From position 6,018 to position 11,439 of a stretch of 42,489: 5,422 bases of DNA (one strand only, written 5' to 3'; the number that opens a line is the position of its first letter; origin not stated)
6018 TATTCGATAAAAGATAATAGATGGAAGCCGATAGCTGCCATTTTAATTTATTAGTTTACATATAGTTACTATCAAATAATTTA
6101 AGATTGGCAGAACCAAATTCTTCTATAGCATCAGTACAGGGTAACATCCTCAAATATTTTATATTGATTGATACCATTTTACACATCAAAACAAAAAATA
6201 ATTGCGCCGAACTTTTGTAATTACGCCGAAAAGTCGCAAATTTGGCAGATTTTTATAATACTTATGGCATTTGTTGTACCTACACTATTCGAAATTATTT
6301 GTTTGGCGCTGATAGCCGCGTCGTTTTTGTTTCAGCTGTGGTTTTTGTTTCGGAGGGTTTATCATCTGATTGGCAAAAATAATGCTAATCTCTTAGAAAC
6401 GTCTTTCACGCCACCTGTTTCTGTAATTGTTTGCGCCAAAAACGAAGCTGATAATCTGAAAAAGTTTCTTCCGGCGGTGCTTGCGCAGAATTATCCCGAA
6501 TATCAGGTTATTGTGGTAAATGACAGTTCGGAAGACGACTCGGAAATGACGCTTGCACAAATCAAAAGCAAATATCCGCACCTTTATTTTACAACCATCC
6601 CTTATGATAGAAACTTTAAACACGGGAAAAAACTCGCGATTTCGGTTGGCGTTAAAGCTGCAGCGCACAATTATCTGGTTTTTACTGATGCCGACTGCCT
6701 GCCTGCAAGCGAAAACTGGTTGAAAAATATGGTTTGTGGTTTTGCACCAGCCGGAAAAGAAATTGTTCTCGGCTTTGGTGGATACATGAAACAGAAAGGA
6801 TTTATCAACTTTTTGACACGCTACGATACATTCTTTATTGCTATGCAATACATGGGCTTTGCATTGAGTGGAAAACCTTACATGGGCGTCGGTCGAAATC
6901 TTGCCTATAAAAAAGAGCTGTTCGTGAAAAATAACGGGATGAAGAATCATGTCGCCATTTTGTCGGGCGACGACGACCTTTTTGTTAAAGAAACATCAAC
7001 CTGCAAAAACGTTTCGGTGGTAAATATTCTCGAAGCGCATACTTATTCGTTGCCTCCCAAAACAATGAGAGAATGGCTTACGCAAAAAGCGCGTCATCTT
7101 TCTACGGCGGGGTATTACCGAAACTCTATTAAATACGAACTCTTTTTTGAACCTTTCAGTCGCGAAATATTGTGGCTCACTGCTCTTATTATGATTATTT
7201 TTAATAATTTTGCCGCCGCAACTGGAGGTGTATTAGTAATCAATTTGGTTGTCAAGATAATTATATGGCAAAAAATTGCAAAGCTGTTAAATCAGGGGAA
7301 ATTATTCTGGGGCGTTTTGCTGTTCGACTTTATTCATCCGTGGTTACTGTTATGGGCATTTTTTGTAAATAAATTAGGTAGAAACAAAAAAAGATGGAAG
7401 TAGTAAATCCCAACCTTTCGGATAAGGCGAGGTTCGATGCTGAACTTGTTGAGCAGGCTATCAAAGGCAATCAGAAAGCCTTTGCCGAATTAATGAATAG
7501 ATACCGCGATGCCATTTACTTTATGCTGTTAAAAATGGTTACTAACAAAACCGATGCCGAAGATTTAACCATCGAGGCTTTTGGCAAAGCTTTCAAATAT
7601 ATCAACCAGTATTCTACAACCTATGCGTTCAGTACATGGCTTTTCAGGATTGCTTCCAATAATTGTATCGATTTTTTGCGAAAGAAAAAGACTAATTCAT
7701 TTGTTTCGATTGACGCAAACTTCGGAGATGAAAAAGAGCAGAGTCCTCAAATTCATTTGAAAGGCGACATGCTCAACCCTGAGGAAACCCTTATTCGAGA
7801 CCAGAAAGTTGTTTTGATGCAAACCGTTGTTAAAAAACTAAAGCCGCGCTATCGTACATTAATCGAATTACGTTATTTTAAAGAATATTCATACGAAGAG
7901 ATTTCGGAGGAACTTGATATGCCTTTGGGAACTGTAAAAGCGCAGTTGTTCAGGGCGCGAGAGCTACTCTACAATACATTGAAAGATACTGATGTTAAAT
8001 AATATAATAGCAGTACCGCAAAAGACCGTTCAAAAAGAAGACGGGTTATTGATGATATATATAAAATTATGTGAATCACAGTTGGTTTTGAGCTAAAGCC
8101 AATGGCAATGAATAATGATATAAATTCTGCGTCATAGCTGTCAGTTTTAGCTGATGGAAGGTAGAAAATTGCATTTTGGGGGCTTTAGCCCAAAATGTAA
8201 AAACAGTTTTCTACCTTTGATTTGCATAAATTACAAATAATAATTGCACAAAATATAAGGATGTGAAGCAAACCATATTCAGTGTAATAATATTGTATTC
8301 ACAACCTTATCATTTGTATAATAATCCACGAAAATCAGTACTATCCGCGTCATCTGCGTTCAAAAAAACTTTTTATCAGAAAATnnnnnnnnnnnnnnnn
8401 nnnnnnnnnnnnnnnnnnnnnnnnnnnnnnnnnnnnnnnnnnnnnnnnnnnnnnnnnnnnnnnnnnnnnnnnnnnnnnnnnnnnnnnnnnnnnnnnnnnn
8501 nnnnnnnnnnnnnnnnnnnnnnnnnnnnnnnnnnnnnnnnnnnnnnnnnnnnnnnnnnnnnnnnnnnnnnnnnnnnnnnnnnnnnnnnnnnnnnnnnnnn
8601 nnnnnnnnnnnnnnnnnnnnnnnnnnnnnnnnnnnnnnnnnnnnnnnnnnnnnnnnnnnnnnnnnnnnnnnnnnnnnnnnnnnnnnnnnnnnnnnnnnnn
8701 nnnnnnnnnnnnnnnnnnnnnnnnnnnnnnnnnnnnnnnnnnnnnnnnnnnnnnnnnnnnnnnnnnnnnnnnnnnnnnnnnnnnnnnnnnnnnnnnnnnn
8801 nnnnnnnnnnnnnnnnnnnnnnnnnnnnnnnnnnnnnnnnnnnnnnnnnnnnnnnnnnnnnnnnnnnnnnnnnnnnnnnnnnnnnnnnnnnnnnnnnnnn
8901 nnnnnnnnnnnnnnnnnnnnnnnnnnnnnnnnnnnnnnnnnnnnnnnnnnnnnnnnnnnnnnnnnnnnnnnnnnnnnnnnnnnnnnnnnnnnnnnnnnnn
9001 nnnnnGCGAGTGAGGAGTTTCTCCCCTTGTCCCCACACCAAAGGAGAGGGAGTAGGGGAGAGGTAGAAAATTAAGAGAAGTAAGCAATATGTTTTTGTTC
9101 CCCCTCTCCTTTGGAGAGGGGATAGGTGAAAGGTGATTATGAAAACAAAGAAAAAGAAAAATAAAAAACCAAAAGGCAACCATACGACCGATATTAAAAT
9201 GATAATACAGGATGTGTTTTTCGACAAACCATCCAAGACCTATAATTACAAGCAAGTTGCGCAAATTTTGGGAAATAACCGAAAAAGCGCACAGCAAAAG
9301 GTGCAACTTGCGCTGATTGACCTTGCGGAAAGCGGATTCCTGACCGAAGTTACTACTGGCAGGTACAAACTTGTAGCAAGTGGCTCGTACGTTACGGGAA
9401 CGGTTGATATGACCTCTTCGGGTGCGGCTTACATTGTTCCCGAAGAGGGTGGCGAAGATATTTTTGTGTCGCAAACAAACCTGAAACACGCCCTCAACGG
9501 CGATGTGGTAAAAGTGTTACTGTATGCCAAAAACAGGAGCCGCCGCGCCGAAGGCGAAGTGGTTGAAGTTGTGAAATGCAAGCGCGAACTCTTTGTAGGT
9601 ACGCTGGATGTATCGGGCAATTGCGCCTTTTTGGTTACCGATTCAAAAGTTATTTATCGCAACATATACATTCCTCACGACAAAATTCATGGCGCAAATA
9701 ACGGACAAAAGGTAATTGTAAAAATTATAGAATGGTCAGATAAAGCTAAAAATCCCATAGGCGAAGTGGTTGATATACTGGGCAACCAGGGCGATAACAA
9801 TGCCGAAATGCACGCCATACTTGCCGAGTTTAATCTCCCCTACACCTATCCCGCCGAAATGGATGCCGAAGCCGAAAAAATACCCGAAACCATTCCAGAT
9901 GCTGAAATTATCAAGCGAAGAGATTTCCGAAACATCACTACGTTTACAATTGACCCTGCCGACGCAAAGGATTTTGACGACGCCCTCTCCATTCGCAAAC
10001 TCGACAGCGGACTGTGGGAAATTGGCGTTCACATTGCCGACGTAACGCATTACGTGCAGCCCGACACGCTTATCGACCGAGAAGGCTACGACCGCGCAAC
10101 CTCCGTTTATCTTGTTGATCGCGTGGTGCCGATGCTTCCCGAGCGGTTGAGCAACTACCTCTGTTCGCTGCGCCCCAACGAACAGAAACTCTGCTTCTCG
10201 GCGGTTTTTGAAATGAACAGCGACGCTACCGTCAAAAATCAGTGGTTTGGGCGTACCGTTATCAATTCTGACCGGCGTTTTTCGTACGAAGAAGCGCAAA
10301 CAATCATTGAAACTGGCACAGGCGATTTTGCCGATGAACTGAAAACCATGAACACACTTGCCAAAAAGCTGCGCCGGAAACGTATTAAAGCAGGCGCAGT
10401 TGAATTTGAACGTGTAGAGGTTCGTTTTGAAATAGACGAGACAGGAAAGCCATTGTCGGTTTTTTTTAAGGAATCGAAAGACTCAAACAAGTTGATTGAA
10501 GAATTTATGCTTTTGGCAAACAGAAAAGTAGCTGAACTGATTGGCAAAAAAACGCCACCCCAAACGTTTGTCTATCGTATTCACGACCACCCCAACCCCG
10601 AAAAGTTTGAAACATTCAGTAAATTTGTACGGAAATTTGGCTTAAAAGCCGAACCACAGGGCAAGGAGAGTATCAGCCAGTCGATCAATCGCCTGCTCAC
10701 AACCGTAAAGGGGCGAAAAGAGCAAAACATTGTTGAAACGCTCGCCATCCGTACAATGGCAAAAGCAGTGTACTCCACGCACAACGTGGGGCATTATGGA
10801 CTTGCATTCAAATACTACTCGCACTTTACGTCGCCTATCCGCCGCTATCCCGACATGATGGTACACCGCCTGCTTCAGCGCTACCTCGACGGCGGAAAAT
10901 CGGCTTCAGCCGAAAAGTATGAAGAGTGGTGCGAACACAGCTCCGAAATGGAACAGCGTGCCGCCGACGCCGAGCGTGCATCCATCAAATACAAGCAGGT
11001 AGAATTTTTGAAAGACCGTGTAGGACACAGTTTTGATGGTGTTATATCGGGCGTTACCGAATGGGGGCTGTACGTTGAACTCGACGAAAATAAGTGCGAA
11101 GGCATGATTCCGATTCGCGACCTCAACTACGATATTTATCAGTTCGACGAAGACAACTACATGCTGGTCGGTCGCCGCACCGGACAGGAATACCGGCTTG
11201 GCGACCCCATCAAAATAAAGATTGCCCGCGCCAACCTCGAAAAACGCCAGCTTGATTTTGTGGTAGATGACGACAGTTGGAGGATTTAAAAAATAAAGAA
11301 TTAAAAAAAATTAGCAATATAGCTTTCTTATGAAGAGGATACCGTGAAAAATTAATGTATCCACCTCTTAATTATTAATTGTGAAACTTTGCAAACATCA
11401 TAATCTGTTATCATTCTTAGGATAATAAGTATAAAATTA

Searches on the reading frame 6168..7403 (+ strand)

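Call 6: search_protein_families(library=pfam, proteins=[window:6168-7403:+], max_evalue=0.01)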
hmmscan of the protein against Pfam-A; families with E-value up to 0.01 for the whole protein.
window:6168-7403:+ (411 aa): 5 families
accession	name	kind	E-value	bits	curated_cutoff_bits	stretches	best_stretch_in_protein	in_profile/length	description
PF00535.33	Glycos_transf_2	-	8.8e-20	71.7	23.3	1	85-251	1-163/168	Glycosyl transferase family 2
PF13641.12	Glyco_tranf_2_3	-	2.3e-11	44.6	27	1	82-309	1-226/230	Glycosyltransferase like family 2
PF10111.15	Glyco_tranf_2_2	-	5.6e-08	33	27.3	1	85-311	1-239/276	Glycosyltransferase like family 2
PF13632.12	Glyco_trans_2_3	-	0.00082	19.7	27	1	182-359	13-192/198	Glycosyl transferase family group 2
PF13506.12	Glyco_transf_21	-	0.0097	15.8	21.7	0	152-266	15-128/174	Glycosyl transferase family 21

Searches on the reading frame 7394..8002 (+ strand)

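Call 6: search_protein_families(library=pfam, proteins=[window:7394-8002:+], max_evalue=0.01)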
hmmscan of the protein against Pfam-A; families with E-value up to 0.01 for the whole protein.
window:7394-8002:+ (202 aa): 5 families
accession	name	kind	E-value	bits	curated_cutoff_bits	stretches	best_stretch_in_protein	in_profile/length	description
PF08281.18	Sigma70_r4_2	-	1.6e-16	60.1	25.7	1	142-192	4-54/54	Sigma-70, region 4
PF04542.20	Sigma70_r2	-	1.5e-13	50.8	24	1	33-99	1-69/71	Sigma-70 region 2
PF04545.22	Sigma70_r4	-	2.2e-11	43.5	24.1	1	147-192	3-48/50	Sigma-70, region 4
PF07638.17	Sigma70_ECF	-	5e-06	27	21.1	1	17-196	6-183/185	ECF sigma factor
PF12645.13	HTH_16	-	0.0039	17.7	22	0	17-48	2-33/65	Helix-turn-helix domain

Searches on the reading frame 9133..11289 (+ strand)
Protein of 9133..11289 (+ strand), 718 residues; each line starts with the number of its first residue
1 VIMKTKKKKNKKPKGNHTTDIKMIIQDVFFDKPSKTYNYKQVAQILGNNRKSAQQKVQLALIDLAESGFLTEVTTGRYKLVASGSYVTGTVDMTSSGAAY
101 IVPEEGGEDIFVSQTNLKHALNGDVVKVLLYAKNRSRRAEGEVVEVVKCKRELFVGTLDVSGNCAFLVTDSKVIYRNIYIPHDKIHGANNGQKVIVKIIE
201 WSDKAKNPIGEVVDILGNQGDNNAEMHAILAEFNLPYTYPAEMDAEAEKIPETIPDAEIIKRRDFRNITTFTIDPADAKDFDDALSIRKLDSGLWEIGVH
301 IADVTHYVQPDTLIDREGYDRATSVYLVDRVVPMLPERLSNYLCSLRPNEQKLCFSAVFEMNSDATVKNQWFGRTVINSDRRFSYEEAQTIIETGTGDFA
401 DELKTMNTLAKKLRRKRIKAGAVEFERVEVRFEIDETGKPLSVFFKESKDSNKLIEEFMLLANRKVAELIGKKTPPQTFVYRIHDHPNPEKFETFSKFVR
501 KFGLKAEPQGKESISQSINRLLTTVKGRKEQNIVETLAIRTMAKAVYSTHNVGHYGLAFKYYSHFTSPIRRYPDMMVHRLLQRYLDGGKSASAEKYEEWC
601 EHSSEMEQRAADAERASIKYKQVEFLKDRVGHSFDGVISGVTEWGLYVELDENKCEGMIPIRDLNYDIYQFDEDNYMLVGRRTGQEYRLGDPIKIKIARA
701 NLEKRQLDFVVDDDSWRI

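Call 5: search_protein_families(library=pfam, proteins=[window:9133-11289:+], max_evalue=0.01)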
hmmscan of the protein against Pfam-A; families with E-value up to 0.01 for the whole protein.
window:9133-11289:+ (718 aa): 7 families
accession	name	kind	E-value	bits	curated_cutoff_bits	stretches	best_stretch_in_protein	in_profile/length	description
PF00773.25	RNB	-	2.1e-114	382.6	29.3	1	262-586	1-325/326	RNB domain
PF17876.7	CSD2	-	9.1e-32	109.4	26.2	2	166-240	1-74/74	Cold shock domain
PF08206.17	OB_RNB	-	5.1e-18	64.9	24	2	89-146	1-58/58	Ribonuclease B OB domain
PF17849.7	OB_Dis3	-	1.4e-10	41.5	22.8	1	181-233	17-76/77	Dis3-like cold-shock domain 2 (CSD2)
PF00575.29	S1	-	7e-09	36.4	22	1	627-708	1-70/74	S1 RNA binding domain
PF22896.3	OB_RNR_1st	-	4.8e-05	23.9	28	0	83-135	40-95/99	Ribonuclease R, OB first domain, N-terminal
PF25049.1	OB_HELZ2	-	0.0018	18.5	29.3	0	85-151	18-89/90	3'-5' exoribonuclease HELZ2, OB-fold domain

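Call 83: find_homologous_proteins(query=window:9133-11289:+, max_evalue=1e-50)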
Query window:9133-11289:+ (718 aa): 8000 proteins with E <= 1e-50 among 8000 candidates; the best 120 are listed.
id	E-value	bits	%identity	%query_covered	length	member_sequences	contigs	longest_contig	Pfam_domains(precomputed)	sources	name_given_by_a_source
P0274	0.0e+0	1629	100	100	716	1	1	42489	PF17849.8,PF00575.30,PF00773.26,PF08206.18,PF17876.8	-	-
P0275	0.0e+0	1287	78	98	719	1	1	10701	PF17849.8,PF00575.30,PF00773.26,PF08206.18,PF22896.4,PF17876.8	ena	-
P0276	0.0e+0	1248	76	98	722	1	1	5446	PF17849.8,PF00575.30,PF00773.26,PF08206.18,PF22896.4,PF17876.8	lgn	-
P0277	0.0e+0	1246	76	98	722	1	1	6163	PF17849.8,PF00575.30,PF00773.26,PF08206.18,PF22896.4,PF17876.8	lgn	-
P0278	0.0e+0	1243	76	98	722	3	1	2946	PF17849.8,PF00575.30,PF00773.26,PF08206.18,PF17876.8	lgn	-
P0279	0.0e+0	1242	76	98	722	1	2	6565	PF17849.8,PF00575.30,PF00773.26,PF08206.18,PF22896.4,PF17876.8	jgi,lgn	-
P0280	0.0e+0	1235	75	98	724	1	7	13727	PF17849.8,PF00575.30,PF00773.26,PF08206.18,PF22896.4,PF17876.8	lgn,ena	-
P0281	0.0e+0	1228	75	98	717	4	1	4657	PF17849.8,PF00575.30,PF00773.26,PF08206.18,PF17876.8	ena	-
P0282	0.0e+0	1211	74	98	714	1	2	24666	PF17849.8,PF00575.30,PF00773.26,PF08206.18,PF22896.4,PF17876.8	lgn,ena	-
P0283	0.0e+0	1201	72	99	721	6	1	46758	PF17849.8,PF00575.30,PF00773.26,PF08206.18,PF17876.8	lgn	-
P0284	0.0e+0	1200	73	98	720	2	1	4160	PF17849.8,PF00575.30,PF00773.26,PF08206.18,PF22896.4,PF17876.8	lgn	-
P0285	0.0e+0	1181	72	99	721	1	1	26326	PF17849.8,PF00575.30,PF00773.26,PF08206.18,PF17876.8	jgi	jgi:ribonuclease R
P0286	0.0e+0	1170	71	98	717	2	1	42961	PF17849.8,PF00575.30,PF00773.26,PF08206.18,PF22896.4,PF17876.8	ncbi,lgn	-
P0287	0.0e+0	1161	70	99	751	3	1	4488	PF17849.8,PF00575.30,PF00773.26,PF08206.18,PF17876.8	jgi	jgi:ribonuclease R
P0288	0.0e+0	1157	69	99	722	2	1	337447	PF17849.8,PF00575.30,PF00773.26,PF08206.18,PF17876.8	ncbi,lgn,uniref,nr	ncbi:ribonuclease R [Geofilum rubicundum]|uniref:Ribonuclease R n=1 Tax=Geofilum rubicundum JCM 1554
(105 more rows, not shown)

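Call 89: find_encoding_contigs(protein=P0286, flank=3000, max_places=2)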
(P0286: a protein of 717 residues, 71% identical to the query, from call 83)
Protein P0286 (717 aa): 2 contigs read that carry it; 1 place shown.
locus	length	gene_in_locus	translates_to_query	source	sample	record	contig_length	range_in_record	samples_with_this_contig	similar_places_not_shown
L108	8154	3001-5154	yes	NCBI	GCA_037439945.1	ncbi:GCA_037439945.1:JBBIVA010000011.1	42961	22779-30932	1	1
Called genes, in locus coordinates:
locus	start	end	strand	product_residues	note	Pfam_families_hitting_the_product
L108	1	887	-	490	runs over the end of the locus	PF00133:tRNA-synt_1 (faint), PF01406:tRNA-synt_1e, PF09334:tRNA-synt_1g (weak), PF09190:DALR_2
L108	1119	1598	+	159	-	PF00072:Response_reg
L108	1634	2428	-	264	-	PF07661:MORN_2 (faint)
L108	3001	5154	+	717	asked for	PF22896:OB_RNR_1st (faint), PF08206:OB_RNB, PF17849:OB_Dis3, PF17876:CSD2, PF00773:RNB, PF00575:S1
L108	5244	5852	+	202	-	PF00440:TetR_N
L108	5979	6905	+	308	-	PF04204:HTS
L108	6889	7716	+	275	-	PF05116:S6PP (faint), PF08282:Hydrolase_3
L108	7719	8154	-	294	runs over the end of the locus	PF28533:DUF8429, PF28532:DUF8428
